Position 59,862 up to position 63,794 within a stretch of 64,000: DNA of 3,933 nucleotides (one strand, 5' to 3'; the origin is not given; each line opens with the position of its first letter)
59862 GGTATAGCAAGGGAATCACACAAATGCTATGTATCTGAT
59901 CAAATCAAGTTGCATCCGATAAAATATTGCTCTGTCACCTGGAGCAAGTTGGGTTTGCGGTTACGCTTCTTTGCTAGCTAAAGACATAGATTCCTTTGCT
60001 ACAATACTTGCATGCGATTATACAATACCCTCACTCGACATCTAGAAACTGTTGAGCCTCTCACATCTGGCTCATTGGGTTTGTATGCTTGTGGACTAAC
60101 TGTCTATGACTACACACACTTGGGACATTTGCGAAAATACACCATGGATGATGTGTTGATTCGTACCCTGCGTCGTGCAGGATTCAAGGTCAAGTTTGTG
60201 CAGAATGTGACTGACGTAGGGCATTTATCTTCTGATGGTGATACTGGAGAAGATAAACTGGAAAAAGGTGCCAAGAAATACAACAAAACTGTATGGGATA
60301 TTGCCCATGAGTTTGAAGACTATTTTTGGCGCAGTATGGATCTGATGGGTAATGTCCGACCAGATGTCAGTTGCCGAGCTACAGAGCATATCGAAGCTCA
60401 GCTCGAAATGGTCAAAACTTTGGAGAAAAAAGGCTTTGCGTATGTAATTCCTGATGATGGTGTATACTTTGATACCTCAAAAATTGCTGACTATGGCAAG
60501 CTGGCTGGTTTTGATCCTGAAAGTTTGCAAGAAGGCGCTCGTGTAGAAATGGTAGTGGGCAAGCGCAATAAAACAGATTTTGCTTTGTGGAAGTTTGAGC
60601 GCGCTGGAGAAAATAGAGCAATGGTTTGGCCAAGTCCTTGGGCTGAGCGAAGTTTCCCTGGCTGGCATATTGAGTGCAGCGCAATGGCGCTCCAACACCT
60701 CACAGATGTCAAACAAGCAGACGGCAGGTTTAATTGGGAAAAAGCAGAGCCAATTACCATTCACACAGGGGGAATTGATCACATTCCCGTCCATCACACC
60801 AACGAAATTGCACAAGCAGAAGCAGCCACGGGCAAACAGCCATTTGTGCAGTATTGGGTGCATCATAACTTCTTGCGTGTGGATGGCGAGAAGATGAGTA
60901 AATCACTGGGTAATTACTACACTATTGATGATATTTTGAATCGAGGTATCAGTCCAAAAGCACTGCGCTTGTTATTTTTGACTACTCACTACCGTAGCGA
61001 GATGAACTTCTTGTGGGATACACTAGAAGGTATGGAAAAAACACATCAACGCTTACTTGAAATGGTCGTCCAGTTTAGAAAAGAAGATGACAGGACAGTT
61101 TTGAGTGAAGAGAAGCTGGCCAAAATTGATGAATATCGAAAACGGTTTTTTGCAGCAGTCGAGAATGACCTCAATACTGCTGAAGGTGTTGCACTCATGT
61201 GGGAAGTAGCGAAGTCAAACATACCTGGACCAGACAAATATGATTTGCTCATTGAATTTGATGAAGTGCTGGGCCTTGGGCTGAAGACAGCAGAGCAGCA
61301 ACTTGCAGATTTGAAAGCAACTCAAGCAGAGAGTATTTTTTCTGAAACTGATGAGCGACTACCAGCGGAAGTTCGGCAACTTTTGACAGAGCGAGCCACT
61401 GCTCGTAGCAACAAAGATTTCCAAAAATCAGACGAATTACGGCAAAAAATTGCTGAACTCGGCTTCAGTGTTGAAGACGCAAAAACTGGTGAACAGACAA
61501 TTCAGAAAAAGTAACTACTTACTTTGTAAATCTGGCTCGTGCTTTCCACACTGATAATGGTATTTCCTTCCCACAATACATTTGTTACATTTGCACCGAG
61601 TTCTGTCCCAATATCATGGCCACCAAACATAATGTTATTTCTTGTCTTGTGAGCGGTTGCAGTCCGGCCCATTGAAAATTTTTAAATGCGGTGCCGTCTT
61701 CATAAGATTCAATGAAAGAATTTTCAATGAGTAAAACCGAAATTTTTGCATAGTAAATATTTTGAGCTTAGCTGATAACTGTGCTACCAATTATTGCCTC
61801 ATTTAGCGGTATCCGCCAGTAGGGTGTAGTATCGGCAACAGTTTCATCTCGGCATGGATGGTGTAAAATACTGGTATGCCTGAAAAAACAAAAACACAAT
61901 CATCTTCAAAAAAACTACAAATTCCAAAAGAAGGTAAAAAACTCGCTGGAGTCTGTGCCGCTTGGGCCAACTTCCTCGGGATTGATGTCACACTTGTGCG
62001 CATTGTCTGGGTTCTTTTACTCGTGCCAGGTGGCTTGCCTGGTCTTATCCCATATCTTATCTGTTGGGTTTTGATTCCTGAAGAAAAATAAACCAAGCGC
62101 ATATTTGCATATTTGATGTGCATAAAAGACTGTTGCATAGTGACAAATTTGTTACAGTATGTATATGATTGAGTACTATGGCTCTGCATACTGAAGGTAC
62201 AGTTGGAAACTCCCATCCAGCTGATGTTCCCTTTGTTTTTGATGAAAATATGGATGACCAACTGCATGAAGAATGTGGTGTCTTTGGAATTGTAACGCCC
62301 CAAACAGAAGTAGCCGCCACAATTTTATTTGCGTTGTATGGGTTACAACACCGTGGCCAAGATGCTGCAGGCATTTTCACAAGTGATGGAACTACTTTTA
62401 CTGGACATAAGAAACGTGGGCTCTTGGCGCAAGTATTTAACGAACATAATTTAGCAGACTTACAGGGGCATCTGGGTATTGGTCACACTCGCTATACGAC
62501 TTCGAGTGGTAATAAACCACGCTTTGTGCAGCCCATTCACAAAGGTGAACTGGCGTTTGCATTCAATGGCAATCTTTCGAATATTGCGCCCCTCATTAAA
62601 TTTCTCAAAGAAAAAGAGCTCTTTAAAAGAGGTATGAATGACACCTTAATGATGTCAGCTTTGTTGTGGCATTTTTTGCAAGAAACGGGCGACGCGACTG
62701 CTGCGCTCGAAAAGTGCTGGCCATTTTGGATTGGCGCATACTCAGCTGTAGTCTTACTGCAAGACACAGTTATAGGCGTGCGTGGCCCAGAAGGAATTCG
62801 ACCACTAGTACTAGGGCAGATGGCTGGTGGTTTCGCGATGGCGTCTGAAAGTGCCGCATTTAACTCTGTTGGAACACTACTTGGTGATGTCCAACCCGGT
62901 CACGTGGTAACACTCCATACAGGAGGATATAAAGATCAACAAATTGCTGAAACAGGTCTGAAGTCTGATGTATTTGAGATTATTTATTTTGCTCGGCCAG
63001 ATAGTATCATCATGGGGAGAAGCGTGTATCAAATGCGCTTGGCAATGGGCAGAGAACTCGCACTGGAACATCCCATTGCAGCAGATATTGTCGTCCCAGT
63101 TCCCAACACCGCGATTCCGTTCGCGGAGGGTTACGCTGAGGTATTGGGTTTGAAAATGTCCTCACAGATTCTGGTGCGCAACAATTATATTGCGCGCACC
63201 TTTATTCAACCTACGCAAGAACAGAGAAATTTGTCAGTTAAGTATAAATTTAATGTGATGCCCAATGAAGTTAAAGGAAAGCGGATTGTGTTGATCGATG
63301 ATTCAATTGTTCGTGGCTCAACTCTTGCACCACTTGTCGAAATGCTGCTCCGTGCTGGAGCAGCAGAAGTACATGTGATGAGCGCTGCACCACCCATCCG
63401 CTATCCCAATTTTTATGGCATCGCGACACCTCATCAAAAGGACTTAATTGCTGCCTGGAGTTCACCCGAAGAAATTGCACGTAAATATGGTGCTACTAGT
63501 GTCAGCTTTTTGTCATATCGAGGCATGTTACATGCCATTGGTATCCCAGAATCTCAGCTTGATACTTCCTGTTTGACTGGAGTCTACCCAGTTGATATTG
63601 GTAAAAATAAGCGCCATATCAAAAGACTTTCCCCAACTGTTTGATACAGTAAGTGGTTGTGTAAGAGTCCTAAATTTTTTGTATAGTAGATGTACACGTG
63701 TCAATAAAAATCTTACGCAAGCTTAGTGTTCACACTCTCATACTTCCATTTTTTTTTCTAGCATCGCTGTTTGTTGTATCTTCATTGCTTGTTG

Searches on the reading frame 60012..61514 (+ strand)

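Call 21: search_protein_families(library=pfam, proteins=[window:60012-61514:+], max_evalue=0.01)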
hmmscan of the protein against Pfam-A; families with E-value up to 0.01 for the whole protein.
window:60012-61514:+ (500 aa): 6 families
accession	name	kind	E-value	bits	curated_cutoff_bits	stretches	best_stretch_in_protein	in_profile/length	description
PF01406.26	tRNA-synt_1e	-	4.8e-90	302.4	27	1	14-339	2-297/301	tRNA synthetases class I (C) catalytic domain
PF00133.28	tRNA-synt_1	-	4.4e-14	52.5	22.7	2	242-333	323-413/414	tRNA synthetases class I (I, L, M and V)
PF09334.17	tRNA-synt_1g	-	1.3e-10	41.1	20.1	1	237-349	269-380/391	tRNA synthetases class I (M)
PF23493.1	CysS_C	-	6.1e-09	36.3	23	1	449-493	3-47/51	Cysteinyl-tRNA ligase anticodon binding domain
PF01921.24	tRNA-synt_1f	-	2.7e-06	27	27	1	245-353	232-340/360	tRNA synthetases class I (K)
PF09190.17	DALR_2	-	0.0024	18.8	22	0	378-401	1-24/57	DALR domain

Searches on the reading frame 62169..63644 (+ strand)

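Call 21: search_protein_families(library=pfam, proteins=[window:62169-63644:+], max_evalue=0.01)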
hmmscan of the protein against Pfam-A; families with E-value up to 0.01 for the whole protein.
window:62169-63644:+ (491 aa): 3 families
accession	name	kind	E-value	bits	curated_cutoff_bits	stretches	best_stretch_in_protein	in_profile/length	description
PF13522.11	GATase_6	-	4.9e-10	40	27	1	99-227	9-130/130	Glutamine amidotransferase domain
PF00156.33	Pribosyltran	-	1.8e-09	37.6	26.3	1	304-404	29-121/158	Phosphoribosyl transferase domain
PF13537.11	GATase_7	-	1.2e-07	32.2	25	1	120-231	13-121/123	Glutamine amidotransferase domain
